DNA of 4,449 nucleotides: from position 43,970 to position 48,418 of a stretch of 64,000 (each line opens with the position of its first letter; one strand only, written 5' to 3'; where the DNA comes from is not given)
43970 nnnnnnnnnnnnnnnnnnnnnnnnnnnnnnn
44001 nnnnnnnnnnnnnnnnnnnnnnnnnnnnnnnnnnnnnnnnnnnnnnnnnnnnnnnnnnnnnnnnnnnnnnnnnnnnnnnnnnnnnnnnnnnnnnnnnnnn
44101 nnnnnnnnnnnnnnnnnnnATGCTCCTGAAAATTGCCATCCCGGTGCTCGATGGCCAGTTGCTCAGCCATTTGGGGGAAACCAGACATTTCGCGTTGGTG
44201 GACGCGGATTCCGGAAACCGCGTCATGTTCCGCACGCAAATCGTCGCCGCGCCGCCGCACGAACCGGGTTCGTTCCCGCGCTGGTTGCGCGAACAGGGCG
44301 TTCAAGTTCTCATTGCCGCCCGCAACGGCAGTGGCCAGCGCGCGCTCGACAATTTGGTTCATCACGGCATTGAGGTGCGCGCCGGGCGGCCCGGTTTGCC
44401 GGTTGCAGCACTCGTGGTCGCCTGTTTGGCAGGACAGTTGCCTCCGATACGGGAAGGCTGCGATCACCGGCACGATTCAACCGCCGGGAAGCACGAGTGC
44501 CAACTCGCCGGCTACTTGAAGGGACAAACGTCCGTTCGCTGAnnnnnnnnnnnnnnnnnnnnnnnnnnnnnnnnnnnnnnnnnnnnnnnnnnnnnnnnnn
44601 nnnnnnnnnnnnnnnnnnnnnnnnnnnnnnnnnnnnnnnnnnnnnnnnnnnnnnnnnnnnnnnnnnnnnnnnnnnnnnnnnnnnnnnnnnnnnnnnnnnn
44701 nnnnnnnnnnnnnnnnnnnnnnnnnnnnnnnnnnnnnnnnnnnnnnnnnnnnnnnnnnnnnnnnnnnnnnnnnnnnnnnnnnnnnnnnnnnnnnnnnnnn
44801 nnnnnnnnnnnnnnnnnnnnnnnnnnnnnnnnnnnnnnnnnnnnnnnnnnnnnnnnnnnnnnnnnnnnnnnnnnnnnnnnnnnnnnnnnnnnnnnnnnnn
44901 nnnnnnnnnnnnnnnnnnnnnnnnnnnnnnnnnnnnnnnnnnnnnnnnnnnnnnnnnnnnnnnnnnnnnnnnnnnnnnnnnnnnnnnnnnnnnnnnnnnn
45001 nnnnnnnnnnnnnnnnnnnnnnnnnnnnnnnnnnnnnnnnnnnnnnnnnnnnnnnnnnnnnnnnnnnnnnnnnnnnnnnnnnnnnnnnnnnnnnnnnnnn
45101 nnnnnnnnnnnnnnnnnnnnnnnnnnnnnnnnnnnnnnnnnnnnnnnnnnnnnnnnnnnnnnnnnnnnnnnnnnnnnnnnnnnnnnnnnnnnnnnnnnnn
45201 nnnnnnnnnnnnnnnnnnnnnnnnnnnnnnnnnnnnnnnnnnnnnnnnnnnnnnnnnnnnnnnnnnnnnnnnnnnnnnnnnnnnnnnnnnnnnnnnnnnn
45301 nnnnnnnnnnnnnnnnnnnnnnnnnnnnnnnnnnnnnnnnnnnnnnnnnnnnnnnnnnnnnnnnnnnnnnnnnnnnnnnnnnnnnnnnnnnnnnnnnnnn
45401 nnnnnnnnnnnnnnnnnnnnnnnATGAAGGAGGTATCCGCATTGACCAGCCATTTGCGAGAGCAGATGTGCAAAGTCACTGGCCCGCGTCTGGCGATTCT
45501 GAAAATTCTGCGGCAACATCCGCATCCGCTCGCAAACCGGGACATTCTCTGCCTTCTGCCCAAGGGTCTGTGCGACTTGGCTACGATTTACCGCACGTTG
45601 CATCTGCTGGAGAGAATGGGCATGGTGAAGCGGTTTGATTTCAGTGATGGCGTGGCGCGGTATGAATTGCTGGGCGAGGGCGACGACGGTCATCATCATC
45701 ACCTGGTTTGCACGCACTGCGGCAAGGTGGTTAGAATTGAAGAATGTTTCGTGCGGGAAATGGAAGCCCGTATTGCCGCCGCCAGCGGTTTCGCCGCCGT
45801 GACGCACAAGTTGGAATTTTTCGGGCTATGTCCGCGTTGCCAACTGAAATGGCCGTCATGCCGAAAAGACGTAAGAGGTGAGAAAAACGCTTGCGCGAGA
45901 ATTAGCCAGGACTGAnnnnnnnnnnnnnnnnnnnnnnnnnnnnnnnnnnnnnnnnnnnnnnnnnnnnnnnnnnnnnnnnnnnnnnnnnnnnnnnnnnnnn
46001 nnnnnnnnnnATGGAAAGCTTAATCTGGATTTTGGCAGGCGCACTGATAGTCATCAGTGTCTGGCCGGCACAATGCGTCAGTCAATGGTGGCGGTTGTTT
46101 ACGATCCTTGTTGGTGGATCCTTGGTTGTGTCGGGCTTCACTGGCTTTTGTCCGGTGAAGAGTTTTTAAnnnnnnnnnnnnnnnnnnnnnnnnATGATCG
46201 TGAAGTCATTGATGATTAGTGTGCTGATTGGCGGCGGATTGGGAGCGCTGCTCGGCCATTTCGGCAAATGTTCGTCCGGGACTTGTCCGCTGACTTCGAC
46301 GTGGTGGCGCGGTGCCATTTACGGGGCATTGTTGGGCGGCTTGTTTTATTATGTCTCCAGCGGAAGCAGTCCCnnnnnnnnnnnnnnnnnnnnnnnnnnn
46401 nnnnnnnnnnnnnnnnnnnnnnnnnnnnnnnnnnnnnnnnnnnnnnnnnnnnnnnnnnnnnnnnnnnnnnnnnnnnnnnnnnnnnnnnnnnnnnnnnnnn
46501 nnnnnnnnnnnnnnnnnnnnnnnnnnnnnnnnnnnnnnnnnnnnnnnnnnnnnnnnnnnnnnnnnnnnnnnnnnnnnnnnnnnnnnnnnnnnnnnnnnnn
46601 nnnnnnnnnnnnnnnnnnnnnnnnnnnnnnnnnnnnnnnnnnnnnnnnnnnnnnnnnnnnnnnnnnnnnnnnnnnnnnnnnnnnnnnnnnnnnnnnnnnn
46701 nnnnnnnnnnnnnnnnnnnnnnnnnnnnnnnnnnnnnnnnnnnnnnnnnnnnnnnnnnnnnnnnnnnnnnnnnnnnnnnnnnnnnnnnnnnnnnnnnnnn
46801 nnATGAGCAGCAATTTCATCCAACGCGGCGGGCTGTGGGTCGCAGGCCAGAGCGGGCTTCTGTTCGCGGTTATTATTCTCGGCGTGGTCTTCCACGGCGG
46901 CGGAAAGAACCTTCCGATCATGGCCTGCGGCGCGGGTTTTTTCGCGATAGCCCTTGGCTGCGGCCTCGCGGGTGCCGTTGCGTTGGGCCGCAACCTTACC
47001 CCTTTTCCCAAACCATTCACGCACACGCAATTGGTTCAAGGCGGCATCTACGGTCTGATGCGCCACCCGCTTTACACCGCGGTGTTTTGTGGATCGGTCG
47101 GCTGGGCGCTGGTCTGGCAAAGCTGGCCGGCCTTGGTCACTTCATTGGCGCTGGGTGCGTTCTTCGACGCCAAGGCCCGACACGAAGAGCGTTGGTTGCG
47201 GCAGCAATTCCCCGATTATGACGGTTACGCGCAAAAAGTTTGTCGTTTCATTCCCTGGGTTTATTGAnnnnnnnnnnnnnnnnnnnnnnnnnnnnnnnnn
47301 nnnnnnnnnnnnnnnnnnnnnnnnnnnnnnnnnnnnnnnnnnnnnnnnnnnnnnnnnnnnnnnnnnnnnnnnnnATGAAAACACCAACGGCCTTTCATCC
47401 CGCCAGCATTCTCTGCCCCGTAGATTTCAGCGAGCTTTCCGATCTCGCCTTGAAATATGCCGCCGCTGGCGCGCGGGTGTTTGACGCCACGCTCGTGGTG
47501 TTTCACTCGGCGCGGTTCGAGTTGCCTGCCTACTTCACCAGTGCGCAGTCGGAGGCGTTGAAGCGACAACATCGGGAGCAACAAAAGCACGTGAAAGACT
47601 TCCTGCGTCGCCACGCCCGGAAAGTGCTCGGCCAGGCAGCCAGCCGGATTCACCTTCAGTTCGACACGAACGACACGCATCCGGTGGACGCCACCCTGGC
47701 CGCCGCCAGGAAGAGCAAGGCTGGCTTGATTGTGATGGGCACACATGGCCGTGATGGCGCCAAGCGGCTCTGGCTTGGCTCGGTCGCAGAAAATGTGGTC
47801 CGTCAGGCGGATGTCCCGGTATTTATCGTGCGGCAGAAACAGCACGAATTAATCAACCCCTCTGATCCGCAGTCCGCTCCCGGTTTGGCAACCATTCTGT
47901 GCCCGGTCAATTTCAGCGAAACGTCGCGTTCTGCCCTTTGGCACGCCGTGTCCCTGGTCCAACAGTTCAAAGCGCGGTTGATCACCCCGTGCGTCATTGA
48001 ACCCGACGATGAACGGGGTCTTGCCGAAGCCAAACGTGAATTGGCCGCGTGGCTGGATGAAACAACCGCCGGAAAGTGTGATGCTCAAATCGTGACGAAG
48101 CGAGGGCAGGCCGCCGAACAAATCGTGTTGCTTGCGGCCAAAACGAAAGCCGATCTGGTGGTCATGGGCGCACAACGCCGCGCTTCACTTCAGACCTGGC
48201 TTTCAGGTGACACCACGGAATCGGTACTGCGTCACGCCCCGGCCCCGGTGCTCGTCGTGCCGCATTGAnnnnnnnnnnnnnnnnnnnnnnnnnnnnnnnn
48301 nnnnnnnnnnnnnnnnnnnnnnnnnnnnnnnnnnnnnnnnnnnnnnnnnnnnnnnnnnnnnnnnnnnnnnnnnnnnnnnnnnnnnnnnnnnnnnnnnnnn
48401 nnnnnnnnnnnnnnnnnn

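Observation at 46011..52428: The same three-part module (thioredoxin + DUF6132-like + DUF2892) occurs twice, once fused and once split, both behind the ECF motif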

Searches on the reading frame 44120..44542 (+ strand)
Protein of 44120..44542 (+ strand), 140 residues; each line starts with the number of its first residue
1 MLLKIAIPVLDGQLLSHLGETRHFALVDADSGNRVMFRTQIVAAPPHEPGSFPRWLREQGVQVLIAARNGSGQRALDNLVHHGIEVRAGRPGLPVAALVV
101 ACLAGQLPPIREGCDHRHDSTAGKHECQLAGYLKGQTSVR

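Call 25: search_protein_families(library=pfam, max_evalue=0.01, proteins=[window:44120-44542:+])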
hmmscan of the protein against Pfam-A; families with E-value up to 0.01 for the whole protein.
window:44120-44542:+ (140 aa): 1 family
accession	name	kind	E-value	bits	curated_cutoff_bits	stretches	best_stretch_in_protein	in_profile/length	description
PF02579.22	Nitro_FeMo-Co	-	6.1e-11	42.9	26.3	1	11-99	2-89/94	Dinitrogenase iron-molybdenum cofactor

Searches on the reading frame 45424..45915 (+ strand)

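Call 25: search_protein_families(library=pfam, max_evalue=0.01, proteins=[window:45424-45915:+])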
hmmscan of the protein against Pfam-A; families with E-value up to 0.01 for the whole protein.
window:45424-45915:+ (163 aa): 2 families
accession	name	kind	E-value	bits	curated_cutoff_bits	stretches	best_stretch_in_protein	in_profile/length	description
PF01475.25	FUR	-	3.2e-25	89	23.1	1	16-132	4-120/121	Ferric uptake regulator family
PF09339.16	HTH_IclR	-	0.0059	16.8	22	0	53-70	33-50/52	IclR helix-turn-helix domain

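Call 44: search_protein_families(library=ncbifam, max_evalue=0.00001, proteins=[window:45424-45915:+])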
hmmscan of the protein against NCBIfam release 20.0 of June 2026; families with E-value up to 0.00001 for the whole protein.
window:45424-45915:+ (163 aa): 6 families
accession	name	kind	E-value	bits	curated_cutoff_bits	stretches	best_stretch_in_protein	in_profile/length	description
NF051892.1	TransRegFurBacil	equivalog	2.4e-30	105.6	220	1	3-141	4-145/149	ferric iron uptake transcriptional regulator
NF052545.1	TransRegPerRClab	equivalog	9.6e-22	77.5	180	1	6-141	3-136/138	transcriptional regulator PerR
NF006999.0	PRK09462.1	equivalog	1.9e-18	66.4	146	1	10-138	7-135/148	ferric iron uptake transcriptional regulator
NF051891.1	TransRegFurHelico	equivalog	2.5e-13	50.1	200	1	7-140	14-146/148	ferric iron uptake transcriptional regulator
NF047406.1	TransRegPerRTherm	equivalog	4.8e-11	43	200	1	17-142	5-128/130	manganese-dependent transcriptional regulator PerR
NF008646.0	PRK11639.1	equivalog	2.9e-10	40.1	167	1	15-151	21-157/171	zinc uptake transcriptional repressor Zur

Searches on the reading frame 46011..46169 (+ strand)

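Call 3: search_protein_families(library=pfam, max_evalue=1, proteins=[window:46011-46169:+])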
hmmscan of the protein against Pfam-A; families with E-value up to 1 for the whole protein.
window:46011-46169:+ (52 aa): 2 families
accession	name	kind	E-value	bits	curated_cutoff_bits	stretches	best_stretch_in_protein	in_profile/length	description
PF11127.14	YgaP-like_TM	-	8.1e-07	29.5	25.3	1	3-50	10-55/66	Inner membrane protein YgaP-like, transmembrane domain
PF00335.26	Tetraspanin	-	0.43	10.6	32.1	1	3-47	10-66/225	Tetraspanin family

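Call 4: search_protein_families(library=ncbifam, max_evalue=1, proteins=[window:46011-46169:+])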
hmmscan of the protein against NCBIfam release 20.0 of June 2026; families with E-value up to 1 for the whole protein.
window:46011-46169:+ (52 aa): 0 families

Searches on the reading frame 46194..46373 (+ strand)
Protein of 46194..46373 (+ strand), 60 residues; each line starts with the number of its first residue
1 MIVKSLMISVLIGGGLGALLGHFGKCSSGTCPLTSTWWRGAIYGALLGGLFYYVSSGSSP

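Call 30: search_protein_representatives(protein=window:46194-46373:+)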
Query: 60 residues. Proteins with E-value up to 0.001 (for the whole library): 300; up to 1e-10: 66; up to 1e-30: 0. The best 150 are listed.
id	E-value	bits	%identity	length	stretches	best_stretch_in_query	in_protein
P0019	2.3e-23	97.1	85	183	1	1-60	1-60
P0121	2.9e-18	81.0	58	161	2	6-55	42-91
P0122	2.4e-17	78.1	75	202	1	5-56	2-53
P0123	2.2e-16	75.1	63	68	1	5-55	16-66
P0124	4.8e-16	74.0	68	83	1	7-56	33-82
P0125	5.3e-16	73.9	81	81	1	16-58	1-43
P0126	7.9e-16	73.3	67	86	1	8-59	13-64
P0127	8.5e-16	73.2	69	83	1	6-53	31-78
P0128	1.0e-15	73.0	68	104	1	5-57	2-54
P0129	1.2e-15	72.8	61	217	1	3-56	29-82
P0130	1.3e-15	72.7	71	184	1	6-56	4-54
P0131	1.3e-15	72.6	67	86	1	8-58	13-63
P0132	1.8e-15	72.2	65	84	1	7-58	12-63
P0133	2.0e-15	72.1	69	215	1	5-58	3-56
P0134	3.2e-15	71.4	41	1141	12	29-50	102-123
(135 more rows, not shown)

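Call 36: find_related_loci(query=A3, collection=genome_contigs, flank=6000)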
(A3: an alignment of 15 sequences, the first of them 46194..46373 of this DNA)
Query A3 (60 aa) in genome_contigs; peptide patterns used: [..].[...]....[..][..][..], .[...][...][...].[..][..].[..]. (x = any residue, [..] = any of these).
599 stretches matched a pattern (row limit reached: there are more); 493 encode a relative of the query (tblastn E <= 1e-3); the best 80 are kept; 80 distinct loci.
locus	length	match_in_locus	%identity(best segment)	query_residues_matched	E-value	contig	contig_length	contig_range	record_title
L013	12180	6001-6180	92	1-60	2e-26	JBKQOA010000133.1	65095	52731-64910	MAG: Limisphaerales bacterium isolate LASCr2D2E2F__bin_97 LASCr2D2E2F_000000329838, whole genome shotgun sequence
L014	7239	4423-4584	76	5-58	1e-23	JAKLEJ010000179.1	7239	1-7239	MAG: Verrucomicrobia bacterium isolate RA.bin130 RA.bin130_179, whole genome shotgun sequence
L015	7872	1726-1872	82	11-59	1e-23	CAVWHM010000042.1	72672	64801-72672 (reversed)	MAG: uncultured Verrucomicrobiae bacterium isolate MFD01476.bin.2.105 genome assembly, contig: contig_73283, whole genom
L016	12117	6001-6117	77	22-60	1e-21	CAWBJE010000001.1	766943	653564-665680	MAG: uncultured Verrucomicrobiae bacterium isolate MFD05512.bin.2.123 genome assembly, contig: contig_11172, whole genom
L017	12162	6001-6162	65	2-55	6e-21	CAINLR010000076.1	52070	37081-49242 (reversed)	MAG: uncultured Verrucomicrobia subdivision 3 bacterium isolate MJ-time_bin-3030 genome assembly, contig: bin-3030:076/1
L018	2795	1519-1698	53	1-60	1e-20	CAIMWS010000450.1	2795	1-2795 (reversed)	MAG: uncultured Verrucomicrobia bacterium isolate LaPlata_bin-2736 genome assembly, contig: bin-2736:450/561, whole geno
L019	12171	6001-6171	67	2-58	2e-20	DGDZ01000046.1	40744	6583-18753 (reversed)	MAG TPA_asm: Verrucomicrobia subdivision 3 bacterium UBA3939 UBA3939_contig_13862, whole genome shotgun sequence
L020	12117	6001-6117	85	22-60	3e-20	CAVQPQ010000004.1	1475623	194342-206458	MAG: uncultured Verrucomicrobiae bacterium isolate MFD01231.bin.1.54 genome assembly, contig: contig_4024, whole genome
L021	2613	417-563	71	3-51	4e-20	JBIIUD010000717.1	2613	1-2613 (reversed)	MAG: Verrucomicrobiaceae bacterium isolate ME2004-08-06_3300043437_group2_bin2 Rohwer_bin2790_scaffold_67039_c1, whole g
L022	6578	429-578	72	2-51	4e-20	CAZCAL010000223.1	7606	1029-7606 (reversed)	MAG TPA_asm: uncultured Verrucomicrobiaceae bacterium isolate binchicken_co326_175 genome assembly, contig: NODE_5312_le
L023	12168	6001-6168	59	1-56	1e-19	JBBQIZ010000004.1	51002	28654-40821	MAG: Chthoniobacterales bacterium isolate Co_metawrap_778 Cmw_778_k141_19655999_length_51002_cov_16.0000, whole genome s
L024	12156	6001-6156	67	5-56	1e-19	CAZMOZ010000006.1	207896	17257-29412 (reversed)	MAG TPA_asm: uncultured Verrucomicrobiota bacterium isolate binchicken_co107_126 genome assembly, contig: NODE_97_length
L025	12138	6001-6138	65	6-51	2e-19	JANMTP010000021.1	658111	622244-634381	MAG: Chthoniobacter sp. isolate SOY_29_metabat_151 SOY_29_k141_4667062, whole genome shotgun sequence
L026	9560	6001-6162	63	2-55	2e-19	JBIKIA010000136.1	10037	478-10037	MAG: Prosthecobacter sp. isolate ME2014-05-29_3300042867_group5_bin141 Rohwer_bin2780_scaffold_3550_c1, whole genome sho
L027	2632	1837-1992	63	2-53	2e-19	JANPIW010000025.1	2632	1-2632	MAG: Verrucomicrobiaceae bacterium isolate VAR_61_metabat_502_sub VAR_61_k141_3228093, whole genome shotgun sequence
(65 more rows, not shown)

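Call 42: search_protein_families(library=pfam, alignment_id=A4, max_evalue=0.00001)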
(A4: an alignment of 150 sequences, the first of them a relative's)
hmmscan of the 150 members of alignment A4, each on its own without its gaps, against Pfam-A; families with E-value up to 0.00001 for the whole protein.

A. member 1, L013:3058-4062:+ (334 aa): 1 family
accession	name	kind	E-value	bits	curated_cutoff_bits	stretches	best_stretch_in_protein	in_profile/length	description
PF01327.26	Pep_deformylase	-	9e-41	139.5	22.8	1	163-302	3-150/156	Polypeptide deformylase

B. families by the number of members that match (of 150 scanned): 97 families (the first 25 are shown)
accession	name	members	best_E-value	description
PF16576.10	HlyD_D23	7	2e-24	Barrel-sandwich domain of CusB or HlyD membrane-fusion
PF13437.12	HlyD_3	7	3.6e-21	HlyD family secretion protein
PF11127.14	YgaP-like_TM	6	1.2e-21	Inner membrane protein YgaP-like, transmembrane domain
PF00873.25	ACR_tran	5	1.2e-162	AcrB/AcrD/AcrF family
PF00581.25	Rhodanese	5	8.8e-33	Rhodanese-like domain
PF08241.18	Methyltransf_11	5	4.1e-25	Methyltransferase domain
PF13649.12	Methyltransf_25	5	5.8e-22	Methyltransferase domain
PF13847.12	Methyltransf_31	5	7.3e-16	Methyltransferase domain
PF08242.18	Methyltransf_12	5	1.1e-15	Methyltransferase domain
PF01209.24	Ubie_methyltran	5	3.9e-15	ubiE/COQ5 methyltransferase family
PF13489.12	Methyltransf_23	4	3.9e-15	Methyltransferase domain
PF00753.33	Lactamase_B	4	4.1e-13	Metallo-beta-lactamase superfamily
PF12840.13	HTH_20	3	6.9e-11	Helix-turn-helix domain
PF01022.26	HTH_5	3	1.3e-10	Bacterial regulatory protein, arsR family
PF01135.25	PCMT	3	1.7e-08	Protein-L-isoaspartate(D-aspartate) O-methyltransferase (PCMT)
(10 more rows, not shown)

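Call 76: search_protein_families(library=pfam, alignment_id=A6, max_evalue=0.00001)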
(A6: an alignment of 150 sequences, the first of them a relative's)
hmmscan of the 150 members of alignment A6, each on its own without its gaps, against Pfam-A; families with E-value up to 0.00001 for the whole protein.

A. member 1, L044:3385-4482:+ (365 aa): 1 family
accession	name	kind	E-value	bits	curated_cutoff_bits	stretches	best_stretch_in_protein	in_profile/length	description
PF02826.25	2-Hacid_dh_C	-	6.8e-48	162.8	25.1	1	156-333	2-178/178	D-isomer specific 2-hydroxyacid dehydrogenase, NAD binding domain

B. families by the number of members that match (of 150 scanned): 115 families (the first 25 are shown)
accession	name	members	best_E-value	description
PF00873.25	ACR_tran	6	5.6e-164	AcrB/AcrD/AcrF family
PF00581.25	Rhodanese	5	2.1e-33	Rhodanese-like domain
PF01022.26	HTH_5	5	2.3e-13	Bacterial regulatory protein, arsR family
PF12840.13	HTH_20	5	3.2e-10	Helix-turn-helix domain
PF07992.20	Pyr_redox_2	4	7.1e-66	Pyridine nucleotide-disulphide oxidoreductase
PF00072.30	Response_reg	3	1.4e-30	Response regulator receiver domain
PF13188.13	PAS_8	3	3.2e-26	PAS domain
PF00070.33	Pyr_redox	3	3.4e-20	Pyridine nucleotide-disulphide oxidoreductase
PF02852.28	Pyr_redox_dim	3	8.2e-17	Pyridine nucleotide-disulphide oxidoreductase, dimerisation domain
PF13738.12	Pyr_redox_3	3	1.6e-10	Pyridine nucleotide-disulphide oxidoreductase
PF01266.30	DAO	3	2.1e-08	FAD dependent oxidoreductase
PF13450.12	NAD_binding_8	3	5e-08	NAD(P)-binding Rossmann-like domain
PF00158.32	Sigma54_activat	2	9.5e-73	Sigma-54 interaction domain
PF13426.13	PAS_9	2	5.4e-63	PAS domain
PF00989.32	PAS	2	4.7e-61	PAS fold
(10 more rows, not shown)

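Call 77: search_protein_families(library=pfam, alignment_id=A7, max_evalue=0.00001)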
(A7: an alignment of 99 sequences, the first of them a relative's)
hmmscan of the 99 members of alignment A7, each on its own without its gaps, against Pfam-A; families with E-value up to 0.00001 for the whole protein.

A. member 1, L073:5427-5909:+ (160 aa): 0 families

B. families by the number of members that match (of 99 scanned): 87 families (the first 25 are shown)
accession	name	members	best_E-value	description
PF00873.25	ACR_tran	10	8.7e-163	AcrB/AcrD/AcrF family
PF00581.25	Rhodanese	5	8.3e-33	Rhodanese-like domain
PF07992.20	Pyr_redox_2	4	8.7e-65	Pyridine nucleotide-disulphide oxidoreductase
PF04143.19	Sulf_transp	4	8.2e-28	Sulphur transport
PF00085.26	Thioredoxin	3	8.3e-29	Thioredoxin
PF01266.30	DAO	3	1.6e-14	FAD dependent oxidoreductase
PF13649.12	Methyltransf_25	3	5.8e-13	Methyltransferase domain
PF08241.18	Methyltransf_11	3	7.4e-13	Methyltransferase domain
PF00753.33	Lactamase_B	3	2.8e-10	Metallo-beta-lactamase superfamily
PF13098.12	Thioredoxin_2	3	8.8e-08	Thioredoxin-like domain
PF21352.3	Zn_ribbon_Thio2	3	2.7e-07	Thioredoxin 2, N-terminal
PF13360.13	PQQ_2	2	4e-24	Outer membrane protein assembly factor BamB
PF16576.10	HlyD_D23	2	9.9e-23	Barrel-sandwich domain of CusB or HlyD membrane-fusion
PF13437.12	HlyD_3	2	4.2e-19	HlyD family secretion protein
PF00070.33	Pyr_redox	2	8.9e-19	Pyridine nucleotide-disulphide oxidoreductase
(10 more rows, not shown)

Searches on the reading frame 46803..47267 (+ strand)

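Call 3: search_protein_families(library=pfam, max_evalue=1, proteins=[window:46803-47267:+])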
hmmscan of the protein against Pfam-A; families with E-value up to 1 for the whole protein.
window:46803-47267:+ (154 aa): 3 families
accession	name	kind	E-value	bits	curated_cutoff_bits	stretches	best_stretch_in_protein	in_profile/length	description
PF04191.18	PEMT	-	2.5e-12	47.6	25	1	40-137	3-103/105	Phospholipid methyltransferase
PF02544.21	Steroid_dh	-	8e-07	29.6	22.6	1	74-141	73-140/150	3-oxo-5-alpha-steroid 4-dehydrogenase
PF04140.19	ICMT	-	3.7e-05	24.5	24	1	73-133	31-94/95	Isoprenylcysteine carboxyl methyltransferase (ICMT) family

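Call 4: search_protein_families(library=ncbifam, max_evalue=1, proteins=[window:46803-47267:+])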
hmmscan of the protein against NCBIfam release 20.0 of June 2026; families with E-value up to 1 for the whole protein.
window:46803-47267:+ (154 aa): 2 families
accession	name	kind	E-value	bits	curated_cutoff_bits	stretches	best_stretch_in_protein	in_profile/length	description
NF040696.1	isopcys_mtase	equivalog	6.2e-13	49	160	1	43-153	78-190/190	protein-S-isoprenylcysteine O-methyltransferase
TIGR04571.1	LmtA_Leptospira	exception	3.3e-08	33.6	325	1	54-152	69-165/252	lipid A Kdo2 1-phosphate O-methyltransferase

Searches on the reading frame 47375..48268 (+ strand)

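Call 3: search_protein_families(library=pfam, max_evalue=1, proteins=[window:47375-48268:+])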
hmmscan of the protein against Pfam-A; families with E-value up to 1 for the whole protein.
window:47375-48268:+ (297 aa): 2 families
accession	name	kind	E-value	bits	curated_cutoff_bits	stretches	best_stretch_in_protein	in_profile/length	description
PF00582.32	Usp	-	1.3e-50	172.1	24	2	12-153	5-141/141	Universal stress protein family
PF02604.26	PhdYeFM_antitox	-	0.12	12.6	29.8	1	213-254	3-41/74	Antitoxin Phd_YefM, type II toxin-antitoxin system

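Call 4: search_protein_families(library=ncbifam, max_evalue=1, proteins=[window:47375-48268:+])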
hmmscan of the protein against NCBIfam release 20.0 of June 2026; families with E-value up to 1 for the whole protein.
window:47375-48268:+ (297 aa): 4 families
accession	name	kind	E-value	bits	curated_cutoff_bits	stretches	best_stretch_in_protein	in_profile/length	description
NF011581.0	PRK15005.1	equivalog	3.3e-16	59.8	166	2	11-153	4-144/144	universal stress protein UspF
NF008380.0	PRK11175.1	equivalog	3.4e-12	45.9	227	2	44-157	203-304/313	universal stress protein UspE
NF012000.0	PRK15456.1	equivalog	6.6e-12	45.7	189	2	219-295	66-141/142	universal stress protein UspG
NF038185.1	KdpD_non_kinase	exception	0.00022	20.6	550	2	173-287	247-361/373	KdpD-like non-kinase potassium sensor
